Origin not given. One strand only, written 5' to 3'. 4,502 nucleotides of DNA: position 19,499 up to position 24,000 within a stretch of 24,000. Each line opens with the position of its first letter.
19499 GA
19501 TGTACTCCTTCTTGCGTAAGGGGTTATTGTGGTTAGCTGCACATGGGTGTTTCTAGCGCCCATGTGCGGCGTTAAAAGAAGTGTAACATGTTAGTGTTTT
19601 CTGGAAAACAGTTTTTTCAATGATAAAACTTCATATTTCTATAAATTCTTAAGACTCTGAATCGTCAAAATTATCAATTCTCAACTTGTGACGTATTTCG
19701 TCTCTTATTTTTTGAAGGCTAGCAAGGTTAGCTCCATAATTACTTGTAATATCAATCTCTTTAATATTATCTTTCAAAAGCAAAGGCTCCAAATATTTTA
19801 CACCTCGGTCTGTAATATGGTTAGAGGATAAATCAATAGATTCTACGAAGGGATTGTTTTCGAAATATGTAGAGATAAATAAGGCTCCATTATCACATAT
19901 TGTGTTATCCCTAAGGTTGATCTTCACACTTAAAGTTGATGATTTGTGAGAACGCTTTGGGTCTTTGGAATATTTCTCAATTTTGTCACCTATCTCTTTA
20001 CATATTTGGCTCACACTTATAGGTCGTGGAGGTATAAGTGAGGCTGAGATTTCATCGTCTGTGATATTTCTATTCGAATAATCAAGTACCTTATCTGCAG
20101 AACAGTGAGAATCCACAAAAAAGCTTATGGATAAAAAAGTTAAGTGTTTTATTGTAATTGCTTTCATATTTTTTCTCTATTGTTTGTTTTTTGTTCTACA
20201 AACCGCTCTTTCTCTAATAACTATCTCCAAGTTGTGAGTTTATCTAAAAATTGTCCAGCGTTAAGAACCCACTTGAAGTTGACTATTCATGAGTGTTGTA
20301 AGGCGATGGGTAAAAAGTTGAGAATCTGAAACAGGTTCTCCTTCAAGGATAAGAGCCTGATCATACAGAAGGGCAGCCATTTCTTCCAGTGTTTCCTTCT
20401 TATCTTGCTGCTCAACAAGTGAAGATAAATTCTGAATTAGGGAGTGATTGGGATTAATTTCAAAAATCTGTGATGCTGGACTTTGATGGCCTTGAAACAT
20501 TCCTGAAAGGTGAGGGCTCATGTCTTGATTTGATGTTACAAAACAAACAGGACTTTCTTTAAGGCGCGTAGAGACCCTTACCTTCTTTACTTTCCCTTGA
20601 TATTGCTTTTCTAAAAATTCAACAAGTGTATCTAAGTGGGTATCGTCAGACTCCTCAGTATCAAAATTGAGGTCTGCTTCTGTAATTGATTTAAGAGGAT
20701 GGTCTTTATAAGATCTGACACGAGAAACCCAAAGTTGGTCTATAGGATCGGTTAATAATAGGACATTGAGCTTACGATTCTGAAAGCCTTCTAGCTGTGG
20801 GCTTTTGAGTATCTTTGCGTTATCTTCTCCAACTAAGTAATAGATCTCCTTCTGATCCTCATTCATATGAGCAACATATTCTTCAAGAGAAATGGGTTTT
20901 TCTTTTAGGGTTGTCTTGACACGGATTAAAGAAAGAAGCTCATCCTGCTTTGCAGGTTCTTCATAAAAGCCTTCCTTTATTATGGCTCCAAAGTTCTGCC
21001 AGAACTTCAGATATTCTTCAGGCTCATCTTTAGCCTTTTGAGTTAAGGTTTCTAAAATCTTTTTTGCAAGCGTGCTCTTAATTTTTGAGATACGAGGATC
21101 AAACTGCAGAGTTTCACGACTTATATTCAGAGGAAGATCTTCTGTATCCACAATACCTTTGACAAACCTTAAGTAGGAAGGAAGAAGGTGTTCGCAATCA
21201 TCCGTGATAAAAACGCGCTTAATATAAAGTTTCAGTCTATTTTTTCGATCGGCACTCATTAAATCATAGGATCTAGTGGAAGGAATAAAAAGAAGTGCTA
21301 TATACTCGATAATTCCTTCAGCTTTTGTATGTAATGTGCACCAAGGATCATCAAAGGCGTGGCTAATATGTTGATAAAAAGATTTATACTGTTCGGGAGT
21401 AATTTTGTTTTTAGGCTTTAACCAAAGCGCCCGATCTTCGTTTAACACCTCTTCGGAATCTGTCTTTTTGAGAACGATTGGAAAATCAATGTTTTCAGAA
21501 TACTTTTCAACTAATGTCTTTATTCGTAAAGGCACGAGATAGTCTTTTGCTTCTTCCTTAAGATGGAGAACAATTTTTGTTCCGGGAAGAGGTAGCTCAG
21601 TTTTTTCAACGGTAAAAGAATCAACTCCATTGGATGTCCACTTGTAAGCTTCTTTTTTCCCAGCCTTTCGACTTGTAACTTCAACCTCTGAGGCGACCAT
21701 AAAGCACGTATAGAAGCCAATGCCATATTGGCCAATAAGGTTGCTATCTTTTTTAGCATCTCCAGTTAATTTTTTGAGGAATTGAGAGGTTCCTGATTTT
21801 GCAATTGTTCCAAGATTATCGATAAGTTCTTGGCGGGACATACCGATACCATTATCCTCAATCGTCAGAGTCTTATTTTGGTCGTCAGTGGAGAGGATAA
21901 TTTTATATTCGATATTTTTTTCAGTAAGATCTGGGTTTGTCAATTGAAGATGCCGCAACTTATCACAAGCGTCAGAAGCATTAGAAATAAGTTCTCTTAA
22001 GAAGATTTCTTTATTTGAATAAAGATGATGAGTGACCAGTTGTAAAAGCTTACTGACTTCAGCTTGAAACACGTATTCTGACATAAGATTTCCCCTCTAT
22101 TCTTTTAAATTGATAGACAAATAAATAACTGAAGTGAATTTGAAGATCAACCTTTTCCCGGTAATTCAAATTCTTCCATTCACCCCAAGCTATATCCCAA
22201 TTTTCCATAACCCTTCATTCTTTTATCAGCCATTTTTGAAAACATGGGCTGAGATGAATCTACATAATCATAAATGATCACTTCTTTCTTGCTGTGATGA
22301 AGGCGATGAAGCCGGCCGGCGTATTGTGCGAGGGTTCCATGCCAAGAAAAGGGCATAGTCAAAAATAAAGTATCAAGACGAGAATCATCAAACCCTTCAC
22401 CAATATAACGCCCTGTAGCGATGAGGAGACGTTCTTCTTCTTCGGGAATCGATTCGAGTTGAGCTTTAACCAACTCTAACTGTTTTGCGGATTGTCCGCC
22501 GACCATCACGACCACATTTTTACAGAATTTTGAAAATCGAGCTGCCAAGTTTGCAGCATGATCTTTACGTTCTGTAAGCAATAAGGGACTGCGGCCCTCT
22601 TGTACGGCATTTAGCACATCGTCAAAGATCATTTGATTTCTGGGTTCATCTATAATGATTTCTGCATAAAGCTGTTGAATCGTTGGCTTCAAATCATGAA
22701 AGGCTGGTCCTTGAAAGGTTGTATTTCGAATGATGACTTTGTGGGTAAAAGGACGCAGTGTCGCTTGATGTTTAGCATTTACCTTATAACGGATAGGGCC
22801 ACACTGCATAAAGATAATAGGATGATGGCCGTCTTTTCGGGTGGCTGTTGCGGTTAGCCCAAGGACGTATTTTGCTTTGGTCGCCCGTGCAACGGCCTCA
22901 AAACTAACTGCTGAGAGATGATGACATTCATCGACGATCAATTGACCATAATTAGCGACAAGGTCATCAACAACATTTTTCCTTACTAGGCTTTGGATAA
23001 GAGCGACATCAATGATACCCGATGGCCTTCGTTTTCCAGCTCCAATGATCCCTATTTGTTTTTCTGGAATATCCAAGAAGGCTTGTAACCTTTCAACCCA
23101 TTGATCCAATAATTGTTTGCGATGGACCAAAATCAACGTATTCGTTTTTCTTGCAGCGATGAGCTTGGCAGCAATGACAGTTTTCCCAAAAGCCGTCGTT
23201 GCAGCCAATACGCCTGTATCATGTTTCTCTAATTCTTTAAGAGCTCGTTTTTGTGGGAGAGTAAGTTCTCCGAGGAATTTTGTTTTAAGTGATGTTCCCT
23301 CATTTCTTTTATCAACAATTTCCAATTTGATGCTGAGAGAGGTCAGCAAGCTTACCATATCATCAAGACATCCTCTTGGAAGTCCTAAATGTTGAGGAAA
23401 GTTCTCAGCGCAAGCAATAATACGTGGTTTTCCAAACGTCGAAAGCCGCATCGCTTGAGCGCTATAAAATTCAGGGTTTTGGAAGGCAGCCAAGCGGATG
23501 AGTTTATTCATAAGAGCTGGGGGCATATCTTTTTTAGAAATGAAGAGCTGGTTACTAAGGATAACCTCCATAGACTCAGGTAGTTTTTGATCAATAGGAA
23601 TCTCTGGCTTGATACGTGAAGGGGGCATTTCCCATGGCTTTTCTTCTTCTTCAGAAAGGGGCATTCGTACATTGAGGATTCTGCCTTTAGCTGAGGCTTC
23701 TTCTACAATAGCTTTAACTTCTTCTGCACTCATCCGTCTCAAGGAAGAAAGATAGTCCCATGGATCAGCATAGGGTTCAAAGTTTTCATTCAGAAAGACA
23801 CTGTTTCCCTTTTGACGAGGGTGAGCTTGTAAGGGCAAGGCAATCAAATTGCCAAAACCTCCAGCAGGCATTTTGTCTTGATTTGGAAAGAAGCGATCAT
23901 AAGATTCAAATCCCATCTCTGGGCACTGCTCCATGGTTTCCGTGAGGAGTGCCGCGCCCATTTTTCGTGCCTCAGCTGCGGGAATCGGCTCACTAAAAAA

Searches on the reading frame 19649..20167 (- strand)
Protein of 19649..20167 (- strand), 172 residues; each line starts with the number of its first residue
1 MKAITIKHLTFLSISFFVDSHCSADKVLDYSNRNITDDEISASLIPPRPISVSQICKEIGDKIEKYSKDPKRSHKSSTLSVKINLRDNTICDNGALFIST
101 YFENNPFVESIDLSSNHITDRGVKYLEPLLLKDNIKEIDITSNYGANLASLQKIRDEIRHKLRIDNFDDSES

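Call 4: search_protein_families(library=pfam, proteins=[window:19649-20167:-])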
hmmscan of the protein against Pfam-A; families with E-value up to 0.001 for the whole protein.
window:19649-20167:- (172 aa): 1 family
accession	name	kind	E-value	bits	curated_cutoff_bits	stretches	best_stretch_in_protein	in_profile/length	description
PF13516.12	LRR_6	-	1e-06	28.8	23.4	1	104-126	1-23/24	Leucine Rich repeat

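Call 70: search_protein_families(library=padloc, proteins=[window:19649-20167:-], max_evalue=0.001)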
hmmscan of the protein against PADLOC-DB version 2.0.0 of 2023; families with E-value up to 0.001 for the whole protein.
window:19649-20167:- (172 aa): 0 families

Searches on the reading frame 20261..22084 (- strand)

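Call 4: search_protein_families(library=pfam, proteins=[window:20261-22084:-])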
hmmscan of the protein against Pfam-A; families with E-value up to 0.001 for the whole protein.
window:20261-22084:- (607 aa): 3 families
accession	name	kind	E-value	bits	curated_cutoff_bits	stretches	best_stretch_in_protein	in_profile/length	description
PF00183.23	HSP90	-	7.8e-114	381.9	24.4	1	206-605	74-492/518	Hsp90 protein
PF13589.12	HATPase_c_3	-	8.1e-14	52.2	25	1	28-156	6-110/137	Histidine kinase-, DNA gyrase B-, and HSP90-like ATPase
PF02518.31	HATPase_c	-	1.5e-06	29.1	26.4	1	26-140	3-97/111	Histidine kinase-, DNA gyrase B-, and HSP90-like ATPase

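Call 70: search_protein_families(library=padloc, proteins=[window:20261-22084:-], max_evalue=0.001)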
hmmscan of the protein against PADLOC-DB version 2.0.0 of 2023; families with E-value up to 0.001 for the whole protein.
window:20261-22084:- (607 aa): 1 family
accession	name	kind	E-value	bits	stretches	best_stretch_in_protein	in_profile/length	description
PDLC03966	TmtA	-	8.5e-10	35.1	1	12-191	30-210/1655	-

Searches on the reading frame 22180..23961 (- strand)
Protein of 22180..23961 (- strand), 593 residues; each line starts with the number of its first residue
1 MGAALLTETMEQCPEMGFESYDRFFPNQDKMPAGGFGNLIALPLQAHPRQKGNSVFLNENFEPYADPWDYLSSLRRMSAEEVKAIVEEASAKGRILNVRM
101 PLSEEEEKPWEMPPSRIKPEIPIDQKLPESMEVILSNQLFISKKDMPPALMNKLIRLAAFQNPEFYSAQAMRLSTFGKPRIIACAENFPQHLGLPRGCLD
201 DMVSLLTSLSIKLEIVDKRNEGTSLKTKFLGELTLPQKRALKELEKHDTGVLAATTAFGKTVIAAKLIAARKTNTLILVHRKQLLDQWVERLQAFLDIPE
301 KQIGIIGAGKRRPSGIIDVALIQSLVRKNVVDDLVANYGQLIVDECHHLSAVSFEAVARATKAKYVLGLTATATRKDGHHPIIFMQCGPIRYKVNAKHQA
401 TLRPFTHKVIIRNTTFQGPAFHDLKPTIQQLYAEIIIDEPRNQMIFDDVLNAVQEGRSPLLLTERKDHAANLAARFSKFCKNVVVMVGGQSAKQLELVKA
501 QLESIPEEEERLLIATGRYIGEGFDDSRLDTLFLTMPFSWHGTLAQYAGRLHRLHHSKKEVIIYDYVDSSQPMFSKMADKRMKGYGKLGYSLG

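Call 4: search_protein_families(library=pfam, proteins=[window:22180-23961:-])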
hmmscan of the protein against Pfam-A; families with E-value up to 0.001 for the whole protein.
window:22180-23961:- (593 aa): 3 families
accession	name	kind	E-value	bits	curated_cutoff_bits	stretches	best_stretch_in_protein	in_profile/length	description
PF22548.2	AEP-TOTE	-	6.2e-32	111.5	27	1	1-84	146-229/230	TOTE conflict system, Archaeo-Eukaryotic Primase domain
PF04851.21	ResIII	-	9.9e-25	87.8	22.5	1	233-374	4-163/164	Type III restriction enzyme, res subunit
PF00270.35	DEAD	-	5.3e-10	39.7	26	1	236-375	3-162/167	DEAD/DEAH box helicase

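Call 70: search_protein_families(library=padloc, proteins=[window:22180-23961:-], max_evalue=0.001)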
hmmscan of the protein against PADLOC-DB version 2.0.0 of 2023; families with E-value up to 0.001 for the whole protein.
window:22180-23961:- (593 aa): 9 families
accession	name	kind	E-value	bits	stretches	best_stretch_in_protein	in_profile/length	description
PDLC01465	PrimPol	-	4.1e-35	119.7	1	1-160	156-275/276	"CAS-I,CAS-II,CAS-III,CAS-IV,CAS-V,CAS-VI; associated"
PDLC03658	mREase_IV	-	2.6e-11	40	1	235-568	231-559/953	Type IV methyl-directed restriction enzyme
PDLC02707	PbeA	-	5.4e-11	39.8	1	233-376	253-416/672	PbeA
PDLC03659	mREase_IV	-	4.4e-10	36.1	1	240-571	232-570/945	Type IV methyl-directed restriction enzyme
PDLC02704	PbeA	-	1.8e-09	34.6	1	340-376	386-421/682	PbeA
PDLC01101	PrimPol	-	8.4e-07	26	1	24-86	276-335/490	adaptation polymerase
PDLC02706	PbeA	-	2.8e-05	20.9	0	237-376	274-434/722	PbeA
PDLC02703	PbeA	-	0.0001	19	1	235-297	249-316/626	PbeA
PDLC00201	HamB2|HamB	-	0.00021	17.8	1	235-279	106-150/721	DEAD-box helicase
